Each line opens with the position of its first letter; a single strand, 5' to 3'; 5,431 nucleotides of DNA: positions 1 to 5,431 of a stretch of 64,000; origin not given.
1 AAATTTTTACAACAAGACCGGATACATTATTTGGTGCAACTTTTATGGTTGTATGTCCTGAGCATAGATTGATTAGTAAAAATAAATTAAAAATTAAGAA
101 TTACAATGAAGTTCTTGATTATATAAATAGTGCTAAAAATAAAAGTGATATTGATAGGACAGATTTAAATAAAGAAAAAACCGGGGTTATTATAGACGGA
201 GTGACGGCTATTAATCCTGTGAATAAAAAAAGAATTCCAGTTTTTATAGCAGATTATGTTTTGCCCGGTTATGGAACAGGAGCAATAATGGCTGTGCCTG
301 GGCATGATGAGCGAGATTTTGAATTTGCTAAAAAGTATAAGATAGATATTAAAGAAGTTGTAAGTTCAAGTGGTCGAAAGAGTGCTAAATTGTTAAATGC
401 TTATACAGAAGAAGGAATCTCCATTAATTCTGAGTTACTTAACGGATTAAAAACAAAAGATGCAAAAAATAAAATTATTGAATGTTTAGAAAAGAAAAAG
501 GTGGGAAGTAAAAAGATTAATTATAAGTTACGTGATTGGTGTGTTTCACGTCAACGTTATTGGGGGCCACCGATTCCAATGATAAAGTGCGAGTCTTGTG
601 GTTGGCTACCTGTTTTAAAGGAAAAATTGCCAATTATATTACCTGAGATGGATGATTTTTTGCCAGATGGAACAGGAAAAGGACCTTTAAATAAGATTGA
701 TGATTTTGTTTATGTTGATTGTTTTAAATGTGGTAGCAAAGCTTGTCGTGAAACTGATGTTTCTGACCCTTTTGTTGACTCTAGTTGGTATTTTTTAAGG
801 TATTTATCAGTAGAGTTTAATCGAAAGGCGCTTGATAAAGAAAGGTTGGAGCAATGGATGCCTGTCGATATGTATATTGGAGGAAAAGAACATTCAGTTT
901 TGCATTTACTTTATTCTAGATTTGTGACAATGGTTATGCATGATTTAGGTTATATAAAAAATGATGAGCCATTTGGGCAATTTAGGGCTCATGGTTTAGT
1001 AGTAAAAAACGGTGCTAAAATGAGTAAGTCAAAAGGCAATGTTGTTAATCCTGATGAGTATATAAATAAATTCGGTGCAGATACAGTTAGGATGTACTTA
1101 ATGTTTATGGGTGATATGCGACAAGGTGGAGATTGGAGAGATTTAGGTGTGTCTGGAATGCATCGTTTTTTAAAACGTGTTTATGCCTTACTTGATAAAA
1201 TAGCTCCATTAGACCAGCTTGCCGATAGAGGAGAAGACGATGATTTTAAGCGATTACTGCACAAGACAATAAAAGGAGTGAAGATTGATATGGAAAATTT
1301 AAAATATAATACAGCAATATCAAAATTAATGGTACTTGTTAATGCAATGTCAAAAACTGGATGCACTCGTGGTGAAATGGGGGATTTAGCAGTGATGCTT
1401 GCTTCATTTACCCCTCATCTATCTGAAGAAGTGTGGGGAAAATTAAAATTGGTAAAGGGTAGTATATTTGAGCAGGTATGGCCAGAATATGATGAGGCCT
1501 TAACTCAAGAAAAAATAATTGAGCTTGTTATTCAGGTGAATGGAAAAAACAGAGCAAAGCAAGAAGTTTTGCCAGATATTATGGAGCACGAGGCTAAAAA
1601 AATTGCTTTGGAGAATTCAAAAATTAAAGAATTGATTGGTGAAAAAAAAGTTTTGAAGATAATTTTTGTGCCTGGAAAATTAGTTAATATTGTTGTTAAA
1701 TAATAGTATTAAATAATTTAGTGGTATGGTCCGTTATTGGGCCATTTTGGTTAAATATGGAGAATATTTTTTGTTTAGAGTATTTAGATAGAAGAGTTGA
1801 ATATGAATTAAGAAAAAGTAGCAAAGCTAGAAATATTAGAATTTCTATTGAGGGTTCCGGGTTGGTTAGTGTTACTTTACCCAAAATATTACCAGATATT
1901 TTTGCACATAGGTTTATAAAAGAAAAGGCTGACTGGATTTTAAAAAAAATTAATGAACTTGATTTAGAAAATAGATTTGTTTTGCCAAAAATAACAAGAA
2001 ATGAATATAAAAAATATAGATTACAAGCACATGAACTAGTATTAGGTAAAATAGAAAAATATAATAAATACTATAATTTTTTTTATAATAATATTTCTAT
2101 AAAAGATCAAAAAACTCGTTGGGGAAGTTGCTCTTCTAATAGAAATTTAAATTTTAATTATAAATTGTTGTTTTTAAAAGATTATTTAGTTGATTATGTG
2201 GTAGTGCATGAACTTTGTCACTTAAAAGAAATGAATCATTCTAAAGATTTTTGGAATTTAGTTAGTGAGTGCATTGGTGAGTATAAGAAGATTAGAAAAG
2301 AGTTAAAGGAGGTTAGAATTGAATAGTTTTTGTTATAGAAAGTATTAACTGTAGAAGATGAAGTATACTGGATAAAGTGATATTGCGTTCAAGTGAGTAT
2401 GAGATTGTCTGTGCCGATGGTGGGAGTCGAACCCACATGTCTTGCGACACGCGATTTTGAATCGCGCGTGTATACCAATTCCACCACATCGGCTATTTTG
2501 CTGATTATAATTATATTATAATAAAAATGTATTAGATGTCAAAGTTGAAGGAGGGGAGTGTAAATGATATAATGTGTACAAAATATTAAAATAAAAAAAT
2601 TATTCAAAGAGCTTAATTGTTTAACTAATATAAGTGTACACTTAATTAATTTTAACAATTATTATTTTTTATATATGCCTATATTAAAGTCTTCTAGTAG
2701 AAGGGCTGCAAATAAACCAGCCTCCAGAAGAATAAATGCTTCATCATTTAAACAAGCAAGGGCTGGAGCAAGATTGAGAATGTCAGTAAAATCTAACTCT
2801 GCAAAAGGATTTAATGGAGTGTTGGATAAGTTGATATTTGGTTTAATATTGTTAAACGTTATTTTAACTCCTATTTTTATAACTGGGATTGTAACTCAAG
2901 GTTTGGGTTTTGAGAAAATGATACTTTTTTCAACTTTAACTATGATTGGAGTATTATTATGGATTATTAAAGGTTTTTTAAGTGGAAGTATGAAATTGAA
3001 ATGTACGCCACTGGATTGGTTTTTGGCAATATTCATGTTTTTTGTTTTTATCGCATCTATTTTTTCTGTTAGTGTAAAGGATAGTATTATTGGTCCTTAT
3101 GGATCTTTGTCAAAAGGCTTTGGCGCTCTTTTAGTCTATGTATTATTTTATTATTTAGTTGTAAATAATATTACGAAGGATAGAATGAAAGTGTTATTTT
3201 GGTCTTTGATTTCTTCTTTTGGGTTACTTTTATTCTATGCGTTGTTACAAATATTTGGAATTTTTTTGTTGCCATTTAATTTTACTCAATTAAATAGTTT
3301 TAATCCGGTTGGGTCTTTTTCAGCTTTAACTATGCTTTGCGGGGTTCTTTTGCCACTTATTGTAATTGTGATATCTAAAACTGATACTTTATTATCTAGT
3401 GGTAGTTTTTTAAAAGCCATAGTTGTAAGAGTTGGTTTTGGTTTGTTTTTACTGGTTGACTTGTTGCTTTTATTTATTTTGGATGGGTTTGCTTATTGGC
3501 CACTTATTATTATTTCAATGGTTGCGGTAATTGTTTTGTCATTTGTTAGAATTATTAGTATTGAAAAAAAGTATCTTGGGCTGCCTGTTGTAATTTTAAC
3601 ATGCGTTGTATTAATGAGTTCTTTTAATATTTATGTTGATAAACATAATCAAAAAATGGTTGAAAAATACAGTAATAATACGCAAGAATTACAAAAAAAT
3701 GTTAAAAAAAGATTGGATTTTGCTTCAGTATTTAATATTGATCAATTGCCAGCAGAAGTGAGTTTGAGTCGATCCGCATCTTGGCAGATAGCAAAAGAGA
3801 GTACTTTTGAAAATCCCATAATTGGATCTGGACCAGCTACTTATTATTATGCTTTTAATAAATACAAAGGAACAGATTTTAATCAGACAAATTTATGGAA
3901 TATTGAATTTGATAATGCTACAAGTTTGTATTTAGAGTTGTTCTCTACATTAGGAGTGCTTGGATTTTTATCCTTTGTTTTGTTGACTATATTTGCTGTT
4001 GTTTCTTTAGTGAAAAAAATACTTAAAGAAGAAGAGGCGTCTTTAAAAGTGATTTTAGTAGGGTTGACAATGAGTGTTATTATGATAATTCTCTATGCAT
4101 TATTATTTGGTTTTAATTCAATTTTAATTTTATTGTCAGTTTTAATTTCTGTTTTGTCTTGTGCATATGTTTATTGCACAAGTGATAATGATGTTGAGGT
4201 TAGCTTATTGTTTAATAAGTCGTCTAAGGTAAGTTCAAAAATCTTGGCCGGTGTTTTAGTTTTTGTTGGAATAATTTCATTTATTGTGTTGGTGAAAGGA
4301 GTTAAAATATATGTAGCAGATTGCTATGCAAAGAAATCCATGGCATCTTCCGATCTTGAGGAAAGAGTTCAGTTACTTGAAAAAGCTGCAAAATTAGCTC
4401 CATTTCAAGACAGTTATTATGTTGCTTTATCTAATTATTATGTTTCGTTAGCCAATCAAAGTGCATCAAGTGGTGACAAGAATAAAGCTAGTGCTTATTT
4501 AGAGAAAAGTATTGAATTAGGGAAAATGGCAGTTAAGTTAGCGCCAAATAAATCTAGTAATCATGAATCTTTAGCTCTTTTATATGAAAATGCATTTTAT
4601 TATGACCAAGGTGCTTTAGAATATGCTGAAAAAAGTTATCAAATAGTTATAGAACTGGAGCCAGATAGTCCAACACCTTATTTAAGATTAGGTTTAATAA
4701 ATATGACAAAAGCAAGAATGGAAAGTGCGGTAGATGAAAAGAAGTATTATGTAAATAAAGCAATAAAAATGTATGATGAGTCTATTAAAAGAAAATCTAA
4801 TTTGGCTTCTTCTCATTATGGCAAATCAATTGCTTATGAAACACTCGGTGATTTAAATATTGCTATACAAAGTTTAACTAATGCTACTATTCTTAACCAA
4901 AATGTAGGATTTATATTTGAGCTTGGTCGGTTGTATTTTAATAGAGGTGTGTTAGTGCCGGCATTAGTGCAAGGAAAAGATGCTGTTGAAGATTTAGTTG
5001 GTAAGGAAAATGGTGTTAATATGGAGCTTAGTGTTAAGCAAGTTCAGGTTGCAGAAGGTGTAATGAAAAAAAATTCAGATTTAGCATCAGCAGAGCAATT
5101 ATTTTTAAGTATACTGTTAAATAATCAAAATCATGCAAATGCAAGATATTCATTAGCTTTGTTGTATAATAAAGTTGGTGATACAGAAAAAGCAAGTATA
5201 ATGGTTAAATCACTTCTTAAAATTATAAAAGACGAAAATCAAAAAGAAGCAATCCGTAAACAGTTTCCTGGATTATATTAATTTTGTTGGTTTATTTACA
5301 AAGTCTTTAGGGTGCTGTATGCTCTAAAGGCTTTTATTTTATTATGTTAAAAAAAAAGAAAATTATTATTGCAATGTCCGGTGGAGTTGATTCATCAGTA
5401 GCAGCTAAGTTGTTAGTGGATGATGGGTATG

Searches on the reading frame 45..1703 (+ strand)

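Call 59: search_protein_families(library=pfam, proteins=[window:45-1703:+], max_evalue=0.00001)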
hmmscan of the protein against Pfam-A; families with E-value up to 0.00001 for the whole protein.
window:45-1703:+ (552 aa): 4 families
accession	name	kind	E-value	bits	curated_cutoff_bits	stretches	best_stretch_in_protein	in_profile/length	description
PF13603.12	tRNA-synt_1_2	-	4.5e-43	147.3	25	1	1-148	39-184/185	Leucyl-tRNA synthetase, editing domain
PF00133.28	tRNA-synt_1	-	1.7e-22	80.2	22.7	1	161-355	227-404/414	tRNA synthetases class I (I, L, M and V)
PF08264.19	Anticodon_1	-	7.6e-16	58.8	25.1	1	403-511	6-141/148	Anticodon-binding domain of tRNA ligase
PF09334.17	tRNA-synt_1g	-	2.2e-10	40.3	20.1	1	278-360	287-362/391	tRNA synthetases class I (M)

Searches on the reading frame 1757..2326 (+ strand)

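Call 59: search_protein_families(library=pfam, proteins=[window:1757-2326:+], max_evalue=0.00001)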
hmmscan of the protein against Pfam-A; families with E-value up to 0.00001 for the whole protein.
window:1757-2326:+ (189 aa): 1 family
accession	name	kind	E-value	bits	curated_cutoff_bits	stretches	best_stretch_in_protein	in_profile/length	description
PF01863.23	YgjP-like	-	6.6e-44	150.8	26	2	85-185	106-206/207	YgjP-like, metallopeptidase domain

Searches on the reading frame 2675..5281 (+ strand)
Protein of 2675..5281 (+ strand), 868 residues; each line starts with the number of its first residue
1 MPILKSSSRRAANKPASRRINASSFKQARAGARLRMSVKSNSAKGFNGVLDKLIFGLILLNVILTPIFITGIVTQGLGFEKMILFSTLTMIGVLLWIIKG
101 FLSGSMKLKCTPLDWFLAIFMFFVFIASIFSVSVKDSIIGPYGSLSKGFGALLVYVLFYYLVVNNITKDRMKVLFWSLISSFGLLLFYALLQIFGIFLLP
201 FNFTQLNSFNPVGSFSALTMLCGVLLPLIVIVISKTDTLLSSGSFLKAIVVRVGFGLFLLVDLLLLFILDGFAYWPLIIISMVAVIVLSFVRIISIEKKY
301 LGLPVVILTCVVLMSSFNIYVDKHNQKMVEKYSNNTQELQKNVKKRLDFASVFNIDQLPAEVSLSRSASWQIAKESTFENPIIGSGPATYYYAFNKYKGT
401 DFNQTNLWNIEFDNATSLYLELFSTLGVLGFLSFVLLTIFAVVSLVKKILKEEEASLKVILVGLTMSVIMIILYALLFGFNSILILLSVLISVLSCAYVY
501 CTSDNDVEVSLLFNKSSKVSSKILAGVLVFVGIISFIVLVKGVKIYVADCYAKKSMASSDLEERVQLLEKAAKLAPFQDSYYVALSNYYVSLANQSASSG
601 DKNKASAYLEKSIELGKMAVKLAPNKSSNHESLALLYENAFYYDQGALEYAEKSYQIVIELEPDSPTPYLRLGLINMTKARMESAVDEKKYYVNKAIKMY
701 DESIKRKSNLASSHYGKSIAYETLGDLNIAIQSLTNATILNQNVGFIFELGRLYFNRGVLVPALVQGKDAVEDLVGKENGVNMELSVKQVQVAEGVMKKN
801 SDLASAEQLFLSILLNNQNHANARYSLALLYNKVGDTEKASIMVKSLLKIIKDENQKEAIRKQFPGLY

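Call 59: search_protein_families(library=pfam, proteins=[window:2675-5281:+], max_evalue=0.00001)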
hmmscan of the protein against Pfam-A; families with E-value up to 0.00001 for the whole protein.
window:2675-5281:+ (868 aa): 1 family
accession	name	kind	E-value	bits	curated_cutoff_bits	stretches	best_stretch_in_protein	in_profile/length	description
PF00515.34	TPR_1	-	6.3e-06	26.2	27.8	0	642-664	11-33/34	Tetratricopeptide repeat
